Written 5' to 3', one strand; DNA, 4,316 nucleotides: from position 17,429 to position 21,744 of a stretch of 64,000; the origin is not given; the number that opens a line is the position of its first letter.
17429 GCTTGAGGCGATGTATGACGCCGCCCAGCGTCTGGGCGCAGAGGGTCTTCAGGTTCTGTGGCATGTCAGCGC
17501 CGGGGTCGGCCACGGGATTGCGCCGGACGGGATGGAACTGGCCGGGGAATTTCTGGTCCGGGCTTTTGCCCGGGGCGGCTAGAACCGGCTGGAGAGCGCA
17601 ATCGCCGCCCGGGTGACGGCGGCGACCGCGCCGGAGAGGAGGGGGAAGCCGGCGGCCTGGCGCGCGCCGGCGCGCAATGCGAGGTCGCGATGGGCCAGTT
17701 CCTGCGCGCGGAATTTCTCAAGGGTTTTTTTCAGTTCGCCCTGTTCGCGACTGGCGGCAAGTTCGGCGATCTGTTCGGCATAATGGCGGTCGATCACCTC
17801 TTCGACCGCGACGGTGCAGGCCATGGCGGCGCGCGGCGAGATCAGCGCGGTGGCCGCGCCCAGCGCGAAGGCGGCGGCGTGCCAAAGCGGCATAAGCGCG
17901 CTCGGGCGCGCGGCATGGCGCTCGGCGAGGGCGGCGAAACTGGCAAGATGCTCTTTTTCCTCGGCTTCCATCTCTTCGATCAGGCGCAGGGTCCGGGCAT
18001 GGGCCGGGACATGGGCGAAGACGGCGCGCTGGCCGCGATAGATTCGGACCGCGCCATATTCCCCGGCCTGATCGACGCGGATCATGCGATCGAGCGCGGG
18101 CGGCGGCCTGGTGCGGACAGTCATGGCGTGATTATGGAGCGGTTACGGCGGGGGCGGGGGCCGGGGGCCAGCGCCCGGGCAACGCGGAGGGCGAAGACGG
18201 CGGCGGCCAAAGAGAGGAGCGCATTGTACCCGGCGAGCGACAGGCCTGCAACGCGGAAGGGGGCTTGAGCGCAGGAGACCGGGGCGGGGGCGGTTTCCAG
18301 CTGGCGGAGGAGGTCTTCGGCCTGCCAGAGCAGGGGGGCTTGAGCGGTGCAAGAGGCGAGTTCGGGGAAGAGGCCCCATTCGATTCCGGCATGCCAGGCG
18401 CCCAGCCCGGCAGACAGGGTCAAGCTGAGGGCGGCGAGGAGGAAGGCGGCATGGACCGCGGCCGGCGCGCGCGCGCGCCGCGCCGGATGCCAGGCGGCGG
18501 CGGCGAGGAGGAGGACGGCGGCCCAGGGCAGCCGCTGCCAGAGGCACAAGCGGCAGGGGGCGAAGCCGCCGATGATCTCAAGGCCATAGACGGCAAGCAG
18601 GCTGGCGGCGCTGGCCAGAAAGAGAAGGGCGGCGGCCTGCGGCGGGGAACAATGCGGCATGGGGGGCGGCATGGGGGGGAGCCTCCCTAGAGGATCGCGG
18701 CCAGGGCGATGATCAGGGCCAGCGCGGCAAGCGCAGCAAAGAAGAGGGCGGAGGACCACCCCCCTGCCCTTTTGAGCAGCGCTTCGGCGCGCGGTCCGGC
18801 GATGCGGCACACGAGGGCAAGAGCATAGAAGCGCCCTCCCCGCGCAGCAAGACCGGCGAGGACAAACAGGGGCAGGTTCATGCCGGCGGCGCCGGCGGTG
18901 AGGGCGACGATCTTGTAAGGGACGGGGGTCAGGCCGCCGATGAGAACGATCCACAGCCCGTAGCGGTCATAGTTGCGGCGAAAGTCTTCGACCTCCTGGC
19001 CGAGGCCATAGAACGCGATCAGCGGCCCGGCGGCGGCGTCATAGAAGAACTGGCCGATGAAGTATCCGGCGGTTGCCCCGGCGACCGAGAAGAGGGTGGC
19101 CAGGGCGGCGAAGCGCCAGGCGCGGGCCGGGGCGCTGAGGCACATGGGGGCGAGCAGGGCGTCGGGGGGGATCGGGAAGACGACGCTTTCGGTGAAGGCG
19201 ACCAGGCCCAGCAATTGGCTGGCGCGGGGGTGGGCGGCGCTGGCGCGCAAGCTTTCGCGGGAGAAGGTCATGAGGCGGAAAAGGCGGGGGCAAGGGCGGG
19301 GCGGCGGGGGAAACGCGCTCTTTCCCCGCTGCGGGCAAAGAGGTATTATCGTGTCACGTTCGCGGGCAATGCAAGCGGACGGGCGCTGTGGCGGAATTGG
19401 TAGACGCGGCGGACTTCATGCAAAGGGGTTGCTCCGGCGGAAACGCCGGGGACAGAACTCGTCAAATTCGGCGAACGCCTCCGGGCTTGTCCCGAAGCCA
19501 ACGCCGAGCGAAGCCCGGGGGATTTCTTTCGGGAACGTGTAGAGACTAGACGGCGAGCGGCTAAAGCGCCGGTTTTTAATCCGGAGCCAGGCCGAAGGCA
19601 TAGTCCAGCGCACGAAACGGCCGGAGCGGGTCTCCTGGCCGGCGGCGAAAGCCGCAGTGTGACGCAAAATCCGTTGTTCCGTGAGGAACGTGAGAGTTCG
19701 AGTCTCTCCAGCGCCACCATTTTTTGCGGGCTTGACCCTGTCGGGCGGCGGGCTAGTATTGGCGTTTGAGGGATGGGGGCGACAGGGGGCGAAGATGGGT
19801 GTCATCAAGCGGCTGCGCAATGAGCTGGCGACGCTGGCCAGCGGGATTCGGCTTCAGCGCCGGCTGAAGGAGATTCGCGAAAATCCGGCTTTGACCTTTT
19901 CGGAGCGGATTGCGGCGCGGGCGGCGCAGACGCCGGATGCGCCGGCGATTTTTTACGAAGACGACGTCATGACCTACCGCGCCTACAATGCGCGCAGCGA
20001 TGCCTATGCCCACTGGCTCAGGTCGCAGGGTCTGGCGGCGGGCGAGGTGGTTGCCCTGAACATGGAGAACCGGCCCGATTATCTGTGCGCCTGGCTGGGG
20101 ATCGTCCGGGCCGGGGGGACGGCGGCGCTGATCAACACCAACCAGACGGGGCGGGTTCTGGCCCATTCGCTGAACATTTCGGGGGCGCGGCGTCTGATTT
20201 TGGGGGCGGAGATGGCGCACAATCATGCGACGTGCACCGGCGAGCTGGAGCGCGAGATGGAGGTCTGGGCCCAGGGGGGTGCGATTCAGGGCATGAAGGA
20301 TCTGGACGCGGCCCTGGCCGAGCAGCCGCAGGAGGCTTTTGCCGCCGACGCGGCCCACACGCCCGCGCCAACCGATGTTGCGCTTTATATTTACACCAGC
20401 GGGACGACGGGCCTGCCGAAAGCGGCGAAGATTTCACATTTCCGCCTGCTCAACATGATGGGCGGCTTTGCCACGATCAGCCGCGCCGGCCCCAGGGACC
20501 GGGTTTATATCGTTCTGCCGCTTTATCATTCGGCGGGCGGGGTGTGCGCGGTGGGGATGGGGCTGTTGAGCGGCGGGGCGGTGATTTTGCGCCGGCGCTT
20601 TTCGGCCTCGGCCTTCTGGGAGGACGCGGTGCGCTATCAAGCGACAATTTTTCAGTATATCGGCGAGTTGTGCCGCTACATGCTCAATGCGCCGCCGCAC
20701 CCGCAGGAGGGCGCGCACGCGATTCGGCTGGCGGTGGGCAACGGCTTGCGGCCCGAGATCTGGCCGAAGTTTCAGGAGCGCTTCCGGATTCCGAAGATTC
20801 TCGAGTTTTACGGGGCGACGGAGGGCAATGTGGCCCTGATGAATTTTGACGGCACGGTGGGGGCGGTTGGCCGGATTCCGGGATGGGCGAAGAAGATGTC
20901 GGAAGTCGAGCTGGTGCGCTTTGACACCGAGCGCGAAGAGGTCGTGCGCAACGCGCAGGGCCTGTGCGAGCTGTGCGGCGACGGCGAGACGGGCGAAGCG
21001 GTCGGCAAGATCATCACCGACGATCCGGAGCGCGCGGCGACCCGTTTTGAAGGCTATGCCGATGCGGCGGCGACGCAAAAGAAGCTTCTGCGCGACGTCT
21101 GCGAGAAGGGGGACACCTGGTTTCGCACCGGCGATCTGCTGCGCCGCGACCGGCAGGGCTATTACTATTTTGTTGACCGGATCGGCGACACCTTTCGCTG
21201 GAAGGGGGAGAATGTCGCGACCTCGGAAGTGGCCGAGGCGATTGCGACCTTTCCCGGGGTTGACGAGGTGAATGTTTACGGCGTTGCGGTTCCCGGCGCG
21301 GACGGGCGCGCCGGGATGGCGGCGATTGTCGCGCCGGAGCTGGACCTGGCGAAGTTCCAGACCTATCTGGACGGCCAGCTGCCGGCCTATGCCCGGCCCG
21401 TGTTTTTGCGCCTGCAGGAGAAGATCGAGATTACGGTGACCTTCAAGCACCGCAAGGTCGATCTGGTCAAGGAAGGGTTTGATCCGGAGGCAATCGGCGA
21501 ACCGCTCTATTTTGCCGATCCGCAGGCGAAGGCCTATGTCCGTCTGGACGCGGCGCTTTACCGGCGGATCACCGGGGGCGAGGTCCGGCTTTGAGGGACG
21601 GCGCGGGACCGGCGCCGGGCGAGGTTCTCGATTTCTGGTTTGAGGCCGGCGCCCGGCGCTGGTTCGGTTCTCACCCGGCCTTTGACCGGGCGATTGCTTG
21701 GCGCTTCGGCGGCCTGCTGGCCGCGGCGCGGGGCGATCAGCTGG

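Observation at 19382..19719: tRNA-Leu gene interrupted in the anticodon loop by a ~259-nt group I (IC3-like) intron, predicted anticodon CAA, insertion after U33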

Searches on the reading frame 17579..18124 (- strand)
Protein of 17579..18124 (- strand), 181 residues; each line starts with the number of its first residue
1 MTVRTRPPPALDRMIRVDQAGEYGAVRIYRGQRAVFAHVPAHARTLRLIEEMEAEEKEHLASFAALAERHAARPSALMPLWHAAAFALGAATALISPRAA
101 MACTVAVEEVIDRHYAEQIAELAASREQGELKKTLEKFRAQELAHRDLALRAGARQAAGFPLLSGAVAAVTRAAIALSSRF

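Call 72: search_protein_families(library=pfam, proteins=[window:17579-18124:-], max_evalue=0.00001)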
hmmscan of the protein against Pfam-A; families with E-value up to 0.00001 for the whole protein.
window:17579-18124:- (181 aa): 1 family
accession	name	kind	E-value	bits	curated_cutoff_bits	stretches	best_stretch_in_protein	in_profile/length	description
PF03232.19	COQ7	-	7.1e-58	195.4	23.5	1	11-178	3-169/169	Ubiquinone biosynthesis protein COQ7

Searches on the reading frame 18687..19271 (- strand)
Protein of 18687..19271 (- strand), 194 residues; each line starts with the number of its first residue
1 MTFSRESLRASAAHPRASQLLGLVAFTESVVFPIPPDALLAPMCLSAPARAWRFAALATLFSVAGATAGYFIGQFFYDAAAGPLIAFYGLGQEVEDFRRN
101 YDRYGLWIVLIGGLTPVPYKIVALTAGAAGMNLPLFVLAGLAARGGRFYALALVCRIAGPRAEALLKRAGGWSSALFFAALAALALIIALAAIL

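Call 72: search_protein_families(library=pfam, proteins=[window:18687-19271:-], max_evalue=0.00001)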
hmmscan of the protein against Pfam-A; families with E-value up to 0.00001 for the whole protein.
window:18687-19271:- (194 aa): 1 family
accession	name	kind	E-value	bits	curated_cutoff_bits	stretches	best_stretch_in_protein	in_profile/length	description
PF09335.16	VTT_dom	-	1.6e-09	38.7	33.9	1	50-147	15-113/123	VTT domain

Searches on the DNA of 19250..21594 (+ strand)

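Call 4: search_rna_families(source=window, start=19250, end=19850, threshold=evalue, max_evalue=10, show_alignments=5)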
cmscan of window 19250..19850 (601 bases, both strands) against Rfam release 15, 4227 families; matches with E-value up to 10: 4.
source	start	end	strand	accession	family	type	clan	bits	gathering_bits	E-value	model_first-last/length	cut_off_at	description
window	19407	19624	+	RF00028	Intron_gpI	Intron;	-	34.6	50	3.8e-07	1-253/253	no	Group I catalytic intron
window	19668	19708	-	RF04351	Plastid-psbl-rps4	Cis-reg;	-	20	68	0.14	9-51/53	no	Plastid-psbl-rps4 3UTR RNA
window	19651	19716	+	RF00005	tRNA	Gene; tRNA;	CL00001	14.3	29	6.3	1-71/71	no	tRNA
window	19738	19846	+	RF02932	Betaproteobacteria-1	Gene; sRNA;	-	12.1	49.4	9.6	1-120/120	no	Betaproteobacteria-1 RNA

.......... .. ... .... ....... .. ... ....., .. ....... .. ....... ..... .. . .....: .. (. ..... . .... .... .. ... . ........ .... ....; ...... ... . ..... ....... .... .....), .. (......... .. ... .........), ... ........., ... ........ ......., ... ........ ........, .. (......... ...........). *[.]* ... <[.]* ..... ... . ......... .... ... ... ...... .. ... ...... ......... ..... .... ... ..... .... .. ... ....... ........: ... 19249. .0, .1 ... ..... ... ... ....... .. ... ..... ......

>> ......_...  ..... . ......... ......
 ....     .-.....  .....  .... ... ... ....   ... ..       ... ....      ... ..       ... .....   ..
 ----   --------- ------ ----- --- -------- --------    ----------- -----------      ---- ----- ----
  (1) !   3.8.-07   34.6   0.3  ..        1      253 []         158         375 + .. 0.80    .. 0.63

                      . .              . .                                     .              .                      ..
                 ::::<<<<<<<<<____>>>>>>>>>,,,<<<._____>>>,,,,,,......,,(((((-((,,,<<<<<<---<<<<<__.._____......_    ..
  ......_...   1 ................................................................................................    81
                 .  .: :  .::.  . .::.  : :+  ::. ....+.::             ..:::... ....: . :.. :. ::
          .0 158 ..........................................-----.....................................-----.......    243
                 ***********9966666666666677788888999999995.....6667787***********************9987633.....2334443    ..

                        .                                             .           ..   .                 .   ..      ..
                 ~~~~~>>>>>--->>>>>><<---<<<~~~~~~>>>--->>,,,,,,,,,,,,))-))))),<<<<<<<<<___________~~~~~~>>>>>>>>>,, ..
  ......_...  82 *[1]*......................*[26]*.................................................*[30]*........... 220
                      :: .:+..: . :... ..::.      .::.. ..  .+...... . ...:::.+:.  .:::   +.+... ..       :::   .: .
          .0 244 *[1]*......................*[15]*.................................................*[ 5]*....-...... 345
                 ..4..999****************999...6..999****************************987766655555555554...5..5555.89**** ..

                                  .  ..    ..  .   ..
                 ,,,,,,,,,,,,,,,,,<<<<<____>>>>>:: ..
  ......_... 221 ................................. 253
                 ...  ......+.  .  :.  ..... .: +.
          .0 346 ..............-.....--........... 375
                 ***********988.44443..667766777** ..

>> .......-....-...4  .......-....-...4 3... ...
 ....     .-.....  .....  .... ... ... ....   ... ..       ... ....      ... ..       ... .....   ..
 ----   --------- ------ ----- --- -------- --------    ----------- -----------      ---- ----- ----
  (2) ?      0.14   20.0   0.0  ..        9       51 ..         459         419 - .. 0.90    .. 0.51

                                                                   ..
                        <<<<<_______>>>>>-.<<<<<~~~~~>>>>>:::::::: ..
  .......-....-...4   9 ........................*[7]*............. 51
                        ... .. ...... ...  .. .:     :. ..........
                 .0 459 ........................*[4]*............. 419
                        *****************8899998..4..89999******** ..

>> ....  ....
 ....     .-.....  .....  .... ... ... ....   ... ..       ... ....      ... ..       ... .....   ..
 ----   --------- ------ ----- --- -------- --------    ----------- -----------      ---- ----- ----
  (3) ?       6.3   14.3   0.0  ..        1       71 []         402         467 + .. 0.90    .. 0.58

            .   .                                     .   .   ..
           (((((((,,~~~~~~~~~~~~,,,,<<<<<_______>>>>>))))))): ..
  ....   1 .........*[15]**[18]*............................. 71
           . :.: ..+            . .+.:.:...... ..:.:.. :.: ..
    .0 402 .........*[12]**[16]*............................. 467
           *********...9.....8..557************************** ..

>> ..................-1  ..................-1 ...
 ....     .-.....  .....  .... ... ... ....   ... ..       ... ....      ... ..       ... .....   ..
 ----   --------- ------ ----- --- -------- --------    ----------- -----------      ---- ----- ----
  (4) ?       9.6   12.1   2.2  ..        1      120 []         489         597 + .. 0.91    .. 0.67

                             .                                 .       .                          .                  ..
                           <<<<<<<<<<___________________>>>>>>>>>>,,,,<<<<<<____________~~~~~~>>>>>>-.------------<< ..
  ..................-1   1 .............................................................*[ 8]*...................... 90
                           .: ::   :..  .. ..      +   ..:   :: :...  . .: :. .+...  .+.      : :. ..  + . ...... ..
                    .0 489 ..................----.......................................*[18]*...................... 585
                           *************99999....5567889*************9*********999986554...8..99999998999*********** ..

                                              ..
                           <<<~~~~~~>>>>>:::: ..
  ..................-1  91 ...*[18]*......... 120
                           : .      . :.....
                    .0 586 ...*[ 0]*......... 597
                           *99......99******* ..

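Call 65: search_rna_families(sources=[L102, L097, L015, L001, L086, L124, L129, L017], threshold=evalue, max_evalue=0.01)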
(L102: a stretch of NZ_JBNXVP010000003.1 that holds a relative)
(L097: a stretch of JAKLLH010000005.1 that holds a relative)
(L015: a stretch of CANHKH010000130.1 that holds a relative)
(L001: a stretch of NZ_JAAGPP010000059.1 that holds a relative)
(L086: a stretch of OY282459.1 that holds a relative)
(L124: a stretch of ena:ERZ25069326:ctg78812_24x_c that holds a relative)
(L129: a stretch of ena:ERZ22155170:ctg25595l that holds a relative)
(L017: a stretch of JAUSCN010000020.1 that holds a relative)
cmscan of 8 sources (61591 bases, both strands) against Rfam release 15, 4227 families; matches with E-value up to 0.01: 12.
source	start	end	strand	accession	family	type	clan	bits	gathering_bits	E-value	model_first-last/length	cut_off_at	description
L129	5780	5853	-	RF00005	tRNA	Gene; tRNA;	CL00001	71.4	29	1.3e-13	1-71/71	no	tRNA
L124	5806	5879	-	RF00005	tRNA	Gene; tRNA;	CL00001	70.8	29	1.8e-13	1-71/71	no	tRNA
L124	2118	2344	+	RF00028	Intron_gpI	Intron;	-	52.9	50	1.3e-10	1-253/253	no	Group I catalytic intron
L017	6671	6885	-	RF00028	Intron_gpI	Intron;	-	51.6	50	3.3e-10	1-253/253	no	Group I catalytic intron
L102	3616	3816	-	RF00028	Intron_gpI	Intron;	-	48.9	50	2e-09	1-253/253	no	Group I catalytic intron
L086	872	1151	-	RF00028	Intron_gpI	Intron;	-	48.4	50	2.9e-09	1-253/253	no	Group I catalytic intron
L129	2113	2316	+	RF00028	Intron_gpI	Intron;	-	47.7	50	4.6e-09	1-253/253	no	Group I catalytic intron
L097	2119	2325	+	RF00028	Intron_gpI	Intron;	-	40.1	50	9e-07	1-253/253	no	Group I catalytic intron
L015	4822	5014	-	RF00028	Intron_gpI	Intron;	-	37.8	50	4.4e-06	1-253/253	no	Group I catalytic intron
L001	2340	2582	-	RF00028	Intron_gpI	Intron;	-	33.2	50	0.0001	1-253/253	no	Group I catalytic intron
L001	1792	1871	+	RF02871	ncS54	Gene; sRNA;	-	33.1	43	0.001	1-79/79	no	Burkholderia sRNA 54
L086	763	839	-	RF00023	tmRNA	Gene;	CL00001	17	47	0.008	1-374/374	no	transfer-messenger RNA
